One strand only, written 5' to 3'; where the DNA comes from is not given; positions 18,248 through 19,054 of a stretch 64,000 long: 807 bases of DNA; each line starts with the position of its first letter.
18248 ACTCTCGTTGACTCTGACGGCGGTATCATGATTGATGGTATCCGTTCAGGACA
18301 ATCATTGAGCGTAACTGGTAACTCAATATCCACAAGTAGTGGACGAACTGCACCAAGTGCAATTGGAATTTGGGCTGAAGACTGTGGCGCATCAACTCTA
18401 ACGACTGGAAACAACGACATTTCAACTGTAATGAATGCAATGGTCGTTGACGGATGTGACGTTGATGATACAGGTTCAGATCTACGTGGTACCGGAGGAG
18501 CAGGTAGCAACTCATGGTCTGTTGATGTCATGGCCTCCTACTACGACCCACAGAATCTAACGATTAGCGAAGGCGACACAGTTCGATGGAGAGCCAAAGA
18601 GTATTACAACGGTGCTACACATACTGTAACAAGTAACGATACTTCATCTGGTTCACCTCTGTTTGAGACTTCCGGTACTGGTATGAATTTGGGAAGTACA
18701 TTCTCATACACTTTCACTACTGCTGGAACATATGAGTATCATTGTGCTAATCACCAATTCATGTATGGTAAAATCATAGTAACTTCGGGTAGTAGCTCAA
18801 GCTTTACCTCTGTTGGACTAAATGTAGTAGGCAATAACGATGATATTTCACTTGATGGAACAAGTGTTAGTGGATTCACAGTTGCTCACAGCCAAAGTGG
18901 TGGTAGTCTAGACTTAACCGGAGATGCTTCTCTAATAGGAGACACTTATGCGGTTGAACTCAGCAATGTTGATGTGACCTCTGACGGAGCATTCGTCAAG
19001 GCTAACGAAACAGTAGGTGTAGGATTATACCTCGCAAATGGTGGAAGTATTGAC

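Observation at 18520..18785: Complete type-1 copper (cupredoxin) ligand set embedded inside the adhesin's beta-helix region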

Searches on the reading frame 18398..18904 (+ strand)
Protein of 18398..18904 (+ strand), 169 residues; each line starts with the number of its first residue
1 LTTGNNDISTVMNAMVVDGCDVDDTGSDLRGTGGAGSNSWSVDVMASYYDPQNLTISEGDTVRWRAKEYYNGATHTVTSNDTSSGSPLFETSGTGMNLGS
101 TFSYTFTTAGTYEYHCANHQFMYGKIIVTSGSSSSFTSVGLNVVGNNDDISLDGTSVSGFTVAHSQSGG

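Call 27: find_related_loci(query=A1, collection=genome_contigs, flank=10000)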
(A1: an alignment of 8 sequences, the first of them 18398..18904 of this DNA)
Query A1 (169 aa) in genome_contigs; peptide patterns used: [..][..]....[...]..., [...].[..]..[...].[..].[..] (x = any residue, [..] = any of these).
87 stretches matched a pattern; 50 encode a relative of the query (tblastn E <= 1e-3); 50 distinct loci.
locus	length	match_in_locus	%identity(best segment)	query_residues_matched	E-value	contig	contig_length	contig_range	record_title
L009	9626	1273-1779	97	1-169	2e-106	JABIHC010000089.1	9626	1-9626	MAG: Methanobacteriota archaeon isolate SI053_bin59 k141_67545, whole genome shotgun sequence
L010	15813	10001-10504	59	1-169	4e-57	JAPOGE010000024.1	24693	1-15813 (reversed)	MAG: Candidatus Poseidoniales archaeon isolate F8MGII_1 NODE_24_length_24693_cov_3.839454, whole genome shotgun sequence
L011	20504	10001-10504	62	1-169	6e-57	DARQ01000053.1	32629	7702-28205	MAG TPA_asm: Euryarchaeota archaeon UBA60 UBA60_contig_93991, whole genome shotgun sequence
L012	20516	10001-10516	58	3-169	8e-57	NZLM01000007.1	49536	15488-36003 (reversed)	MAG: Methanobacteriota archaeon isolate IN35 27122, whole genome shotgun sequence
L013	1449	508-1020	55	1-169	3e-57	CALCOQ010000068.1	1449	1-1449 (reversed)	MAG TPA_asm: uncultured euryarchaeote isolate ERR599166_bin.113_CONCOCT_v1.1_MAG genome assembly, contig: ERZ842091.7830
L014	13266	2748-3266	55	1-169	7e-53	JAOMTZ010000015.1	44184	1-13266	Candidatus Poseidoniaceae archaeon isolate AH-273-F07 AH-273-F07_NODE_15, whole genome shotgun sequence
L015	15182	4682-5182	55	1-169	2e-52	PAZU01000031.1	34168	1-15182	MAG: Methanobacteriota archaeon isolate SP67 67741, whole genome shotgun sequence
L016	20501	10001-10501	52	1-169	1e-51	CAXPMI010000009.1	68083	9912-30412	MAG: Candidatus Poseidoniaceae archaeon isolate 02um_A1D0714_6.38 genome assembly, contig: k127_559754, whole genome sho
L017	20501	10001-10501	51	1-169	4e-51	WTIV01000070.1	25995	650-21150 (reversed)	MAG: Methanobacteriota archaeon isolate PL36325bin_29 NODE_465_length_25995_cov_12.210601, whole genome shotgun sequence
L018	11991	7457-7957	54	6-169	2e-50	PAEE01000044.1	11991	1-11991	MAG: Methanobacteriota archaeon isolate MED870 47168, whole genome shotgun sequence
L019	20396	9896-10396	52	1-169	4e-50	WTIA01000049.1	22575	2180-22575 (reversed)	MAG: Methanobacteriota archaeon isolate PL36311bin_9 NODE_620_length_22575_cov_11.977842, whole genome shotgun sequence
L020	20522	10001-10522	54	1-169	1e-49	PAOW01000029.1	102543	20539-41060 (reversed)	MAG: Methanobacteriota archaeon isolate SAT205 232774, whole genome shotgun sequence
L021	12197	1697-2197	55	1-169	9e-50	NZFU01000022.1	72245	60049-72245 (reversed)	MAG: Methanobacteriota archaeon isolate MED707 MHASMcontig_245524, whole genome shotgun sequence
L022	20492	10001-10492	52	1-169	2e-49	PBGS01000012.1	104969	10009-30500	MAG: Methanobacteriota archaeon isolate SP3054 92713, whole genome shotgun sequence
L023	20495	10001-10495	57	3-169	2e-49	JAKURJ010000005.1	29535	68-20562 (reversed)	MAG: Candidatus Poseidoniaceae archaeon isolate ALOHA_A2.5_52 A2.5-MGIIa-K1-1_5, whole genome shotgun sequence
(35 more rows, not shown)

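Call 28: predict_structure(alignment_id=A1)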
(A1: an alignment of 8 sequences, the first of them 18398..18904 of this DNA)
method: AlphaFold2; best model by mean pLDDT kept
length: 169 residues; sequences in the alignment: 8
mean_pLDDT: 62.3   pTM: 0.58
mean pLDDT of the five models: 62.3, 61.1, 60.6, 58.5, 55.7
residues with pLDDT >= 90: 9; 70-90: 75; 50-70: 12; < 50: 73
segments of 3 or more residues with pLDDT < 50: 1-35, 132-169
pLDDT, mean of each block of 10 residues (from residue 1): 27 36 43 56 85 81 80 79 78 73 86 88 87 41 42 40 34
secondary structure, 60 per line:
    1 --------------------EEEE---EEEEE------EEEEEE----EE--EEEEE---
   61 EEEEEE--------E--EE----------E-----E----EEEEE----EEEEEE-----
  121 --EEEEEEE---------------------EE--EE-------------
elements in order: E21-24 E28-32 E39-44 E53-57 E61-66 E101-105 E110-115 E123-129
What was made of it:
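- On Cupredoxin, Pfam PF00127 (plastocyanin/azurin family): The AF2 model has 8 strands with pLDDT about 80 over the domain (call 28).
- Checked: The AlphaFold2 model has an 8-stranded domain with pLDDT about 80 (call 28).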

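Call 32: fold_search(model_id=the predicted structure, library=pdb)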
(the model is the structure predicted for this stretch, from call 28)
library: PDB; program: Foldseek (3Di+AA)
matches with E <= 10: 1288; with E <= 0.001: 268
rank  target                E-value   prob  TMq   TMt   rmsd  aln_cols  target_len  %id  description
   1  1bxu                  1.1e-07  1.00  0.44  0.79   3.3        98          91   28  OXIDIZED PLASTOCYANIN FROM SYNECHOCOCCUS SP. (released 1999-06-15)
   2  9cck_A                2.7e-07  1.00  0.45  0.19   5.0       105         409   27  Multi-copper oxidase with a C-terminal cupredoxin domain from Nitrosopumilus maritimus (released 2025-02-05)
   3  5fc9_A                3.6e-07  1.00  0.43  0.73   3.1       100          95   26  Novel Purple Cupredoxin from Nitrosopumilus maritimus (released 2016-05-11)
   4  3bqv                  4.9e-07  1.00  0.48  0.75   2.2       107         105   26  Crystal Structure of the double mutant D44A D45A Plastocyanin from Phormidium laminosum (released 2009-01-06)
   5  1baw_A                4.9e-07  1.00  0.43  0.67   3.3       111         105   26  PLASTOCYANIN FROM PHORMIDIUM LAMINOSUM (released 1999-03-02)
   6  5u7n_G                5.2e-07  1.00  0.39  0.55   6.2       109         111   23  CRYSTAL STRUCTURE OF A CHIMERIC CUA DOMAIN (SUBUNIT II) OF CYTOCHROME BA3 FROM THERMUS THERMOPHILUS WITH THE AMICYANIN (released 2017-11-22)
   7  3cvb_A                5.5e-07  1.00  0.48  0.75   2.2       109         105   28  Regulation of Protein Function: Crystal Packing Interfaces and Conformational Dimerization (released 2008-07-08)
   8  6hbe_A                6.2e-07  1.00  0.47  0.20   2.6        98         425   26  Cu-containing nitrite reductase (NirK) from Thermus scotoductus SA-01 (released 2019-01-23)
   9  4r0o_A                6.2e-07  1.00  0.43  0.66   3.3       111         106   24  Crystal structure of PEGylated plastocyanin at 4.2 A resolution (released 2015-10-07)
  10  1pcs                  6.6e-07  1.00  0.41  0.69   3.4       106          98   24  THE 2.15 A CRYSTAL STRUCTURE OF A TRIPLE MUTANT PLASTOCYANIN FROM THE CYANOBACTERIUM SYNECHOCYSTIS SP. PCC 6803 (released 1997-12-17)
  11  3cvd_A                7.4e-07  1.00  0.43  0.68   3.3       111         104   26  Regulation of Protein Function: Crystal Packing Interfaces and Conformational Dimerization (released 2008-07-08)
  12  1sf3                  8.3e-07  1.00  0.45  0.71   4.2        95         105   33  Structure of the reduced form of the P94A mutant of amicyanin (released 2004-07-27)
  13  5u7n_B                8.3e-07  1.00  0.38  0.53   6.1       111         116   23  CRYSTAL STRUCTURE OF A CHIMERIC CUA DOMAIN (SUBUNIT II) OF CYTOCHROME BA3 FROM THERMUS THERMOPHILUS WITH THE AMICYANIN (released 2017-11-22)
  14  2gim_A                1.0e-06  1.00  0.43  0.66   3.4       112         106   26  1.6 Angstrom structure of plastocyanin from Anabaena variabilis (released 2006-04-11)
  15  6hbe_C                1.0e-06  1.00  0.46  0.19   4.8       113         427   22  Cu-containing nitrite reductase (NirK) from Thermus scotoductus SA-01 (released 2019-01-23)
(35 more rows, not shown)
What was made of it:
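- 18518..18784 (+): Type-1 cupredoxin domain (aa 3109-3197). The AF2 model and Foldseek hits agree (calls 28, 32).
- On Cupredoxin, Pfam PF00127 (plastocyanin/azurin family): Foldseek gives probability 1.00 and TM-scores normalised by target of 0.7-0.79 to plastocyanin and amicyanin (call 32).
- Checked: Foldseek matches plastocyanin, amicyanin and Nitrosopumilus cupredoxins, with TM-scores normalised by target of 0.7-0.79 and probability 1.00 (call 32).
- The AF2 model and Foldseek agree (calls 28, 32).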

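Call 49: find_related_loci(query=A1, collection=metagenome_contigs, flank=600)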
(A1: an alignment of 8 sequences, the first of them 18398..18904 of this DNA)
Query A1 (169 aa) in metagenome_contigs; peptide patterns used: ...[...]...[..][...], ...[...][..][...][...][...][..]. (x = any residue, [..] = any of these).
187 stretches matched a pattern; 49 encode a relative of the query (tblastn E <= 1e-3); 49 distinct loci.
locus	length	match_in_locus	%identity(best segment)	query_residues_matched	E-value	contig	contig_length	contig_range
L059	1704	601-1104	96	1-169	8e-107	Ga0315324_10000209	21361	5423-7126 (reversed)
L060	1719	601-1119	58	1-169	7e-58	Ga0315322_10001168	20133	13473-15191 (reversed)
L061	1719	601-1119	58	1-169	1e-57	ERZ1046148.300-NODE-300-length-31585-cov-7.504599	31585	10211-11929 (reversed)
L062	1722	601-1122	58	1-169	5e-58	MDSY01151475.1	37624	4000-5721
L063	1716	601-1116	58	3-169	1e-57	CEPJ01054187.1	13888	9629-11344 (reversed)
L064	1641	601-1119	57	1-169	2e-57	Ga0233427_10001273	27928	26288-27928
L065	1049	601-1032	66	1-144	2e-57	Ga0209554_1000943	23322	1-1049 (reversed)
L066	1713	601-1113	54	1-169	1e-54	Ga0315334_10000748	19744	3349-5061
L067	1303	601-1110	56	1-169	5e-55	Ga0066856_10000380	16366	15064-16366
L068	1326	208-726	57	1-169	4e-55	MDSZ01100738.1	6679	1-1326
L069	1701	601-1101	54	1-169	2e-53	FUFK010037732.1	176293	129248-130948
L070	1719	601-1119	54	1-169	3e-53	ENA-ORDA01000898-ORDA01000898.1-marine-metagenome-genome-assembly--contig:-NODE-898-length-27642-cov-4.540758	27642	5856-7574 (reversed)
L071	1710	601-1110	54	1-169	4e-53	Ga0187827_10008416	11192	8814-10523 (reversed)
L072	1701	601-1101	55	1-169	2e-53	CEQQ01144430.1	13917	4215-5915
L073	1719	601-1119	53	1-169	2e-52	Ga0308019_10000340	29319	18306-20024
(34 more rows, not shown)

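Call 59: search_solved_structures(query=A4, max_evalue=0.001, show_alignments=4)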
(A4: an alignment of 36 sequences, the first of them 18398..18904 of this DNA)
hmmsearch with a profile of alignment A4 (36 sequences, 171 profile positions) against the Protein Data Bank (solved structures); distinct sequences matched with E-value up to 0.001: 44.
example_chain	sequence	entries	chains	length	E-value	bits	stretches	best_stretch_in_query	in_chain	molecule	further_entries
1sf3_A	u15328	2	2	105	9.6e-12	48.2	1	29-131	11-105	Amicyanin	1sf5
1sfd_A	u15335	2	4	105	1.6e-11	47.5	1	29-131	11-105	Amicyanin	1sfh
9cck_A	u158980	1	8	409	1.9e-11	47.2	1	46-130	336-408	Copper-containing nitrite reductase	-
1m9w_A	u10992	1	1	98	2e-11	47.1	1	45-131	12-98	plastocyanin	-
1mda_A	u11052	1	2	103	2.3e-11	46.9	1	29-131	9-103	AMICYANIN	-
1aac_A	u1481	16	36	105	2.4e-11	46.8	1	29-131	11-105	AMICYANIN | PROTEIN (AMICYANIN)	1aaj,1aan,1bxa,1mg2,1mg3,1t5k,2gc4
2qdv_A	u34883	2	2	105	2.4e-11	46.8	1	29-131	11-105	Amicyanin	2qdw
1j5c_A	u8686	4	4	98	2.5e-11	46.8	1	45-130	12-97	PLASTOCYANIN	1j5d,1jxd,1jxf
1pcs_A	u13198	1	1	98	3e-11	46.5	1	45-131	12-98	PLASTOCYANIN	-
2gb2_A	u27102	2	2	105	3.2e-11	46.4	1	29-131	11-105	Amicyanin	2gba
3ply_A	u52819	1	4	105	8.6e-11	45.1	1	29-131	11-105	Amicyanin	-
5fc9_A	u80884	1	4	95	1.1e-10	44.7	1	46-131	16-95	Blue (Type 1) copper domain protein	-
1bxu_A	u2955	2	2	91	1.4e-10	44.4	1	47-131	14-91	PLASTOCYANIN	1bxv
3ie9_A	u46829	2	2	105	1.4e-10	44.4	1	29-131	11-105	Amicyanin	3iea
4p5r_A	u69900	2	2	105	3.3e-10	43.1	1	29-131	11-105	Amicyanin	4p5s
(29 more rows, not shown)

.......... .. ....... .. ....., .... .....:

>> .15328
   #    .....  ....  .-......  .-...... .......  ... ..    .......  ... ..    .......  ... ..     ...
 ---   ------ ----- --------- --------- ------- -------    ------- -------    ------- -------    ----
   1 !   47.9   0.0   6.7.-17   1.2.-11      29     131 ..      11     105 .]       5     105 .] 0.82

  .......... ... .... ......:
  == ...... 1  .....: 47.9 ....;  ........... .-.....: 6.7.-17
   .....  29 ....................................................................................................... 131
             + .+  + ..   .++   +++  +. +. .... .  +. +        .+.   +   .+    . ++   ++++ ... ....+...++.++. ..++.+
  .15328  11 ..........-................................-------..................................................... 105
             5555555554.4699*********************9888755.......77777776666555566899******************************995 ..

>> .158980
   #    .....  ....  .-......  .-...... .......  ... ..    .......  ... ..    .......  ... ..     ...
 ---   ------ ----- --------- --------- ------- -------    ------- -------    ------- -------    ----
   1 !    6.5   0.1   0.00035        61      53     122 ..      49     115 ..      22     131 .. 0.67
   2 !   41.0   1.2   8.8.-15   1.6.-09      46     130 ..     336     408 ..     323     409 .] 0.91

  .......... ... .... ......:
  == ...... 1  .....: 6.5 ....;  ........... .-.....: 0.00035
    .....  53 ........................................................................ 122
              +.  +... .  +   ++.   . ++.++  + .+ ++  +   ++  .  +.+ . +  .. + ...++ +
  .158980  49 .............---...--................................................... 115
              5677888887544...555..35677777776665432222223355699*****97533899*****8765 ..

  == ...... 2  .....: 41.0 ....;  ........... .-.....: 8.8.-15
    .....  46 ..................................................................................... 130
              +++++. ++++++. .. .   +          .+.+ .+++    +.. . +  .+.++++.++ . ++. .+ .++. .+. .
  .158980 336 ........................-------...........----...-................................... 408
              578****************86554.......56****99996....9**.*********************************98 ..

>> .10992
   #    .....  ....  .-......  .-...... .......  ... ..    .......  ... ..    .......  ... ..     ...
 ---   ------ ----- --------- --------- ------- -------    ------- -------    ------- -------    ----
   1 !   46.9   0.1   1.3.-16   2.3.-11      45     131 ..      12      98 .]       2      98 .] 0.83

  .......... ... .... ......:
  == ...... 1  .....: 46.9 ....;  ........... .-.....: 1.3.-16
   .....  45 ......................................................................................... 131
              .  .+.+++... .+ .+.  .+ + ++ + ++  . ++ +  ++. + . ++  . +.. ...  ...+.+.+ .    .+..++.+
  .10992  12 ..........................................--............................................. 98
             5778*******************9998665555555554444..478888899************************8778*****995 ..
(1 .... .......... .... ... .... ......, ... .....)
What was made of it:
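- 18518..18784 (+): The family profile against the PDB gives E about 1e-11 (call 59).
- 18620..18622 (+): His3143: first copper ligand, equivalent to amicyanin His53. Aligned in call 59.
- On Type-1 (blue) copper site: The family profile aligns them to amicyanin His53, Cys92, His95 and Met98 (call 59).
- Ligands: the family profile aligns the invariant His to amicyanin His53 and the C-x2-H-x2-M loop to Cys92/His95/Met98 (call 59). The loop matches that of a dedicated electron carrier, amicyanin (call 59).
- Tried and rejected: The family profile corrected this to the ligand His53 (call 59).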

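Call 62: search_protein_families(library=pfam, alignment_id=A1, max_evalue=0.01)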
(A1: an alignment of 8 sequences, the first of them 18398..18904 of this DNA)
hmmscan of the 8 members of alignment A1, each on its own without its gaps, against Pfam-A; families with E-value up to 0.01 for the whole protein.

A. member 1, window:18398-18904:+ (169 aa): 2 families
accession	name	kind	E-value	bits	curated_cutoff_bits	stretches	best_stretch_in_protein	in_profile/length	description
PF00127.26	Copper-bind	-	1e-09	39.1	21.2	1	48-128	13-98/99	Copper binding proteins, plastocyanin/azurin family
PF13473.12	Cupredoxin_1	-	4e-05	24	27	1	38-128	21-104/104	Cupredoxin-like domain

B. families by the number of members that match (of 8 scanned): 2 families
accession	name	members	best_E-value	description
PF00127.26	Copper-bind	8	1.6e-11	Copper binding proteins, plastocyanin/azurin family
PF13473.12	Cupredoxin_1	5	4e-05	Cupredoxin-like domain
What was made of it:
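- On Cupredoxin, Pfam PF00127 (plastocyanin/azurin family): All 8 sequences of alignment A1 match (call 62).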
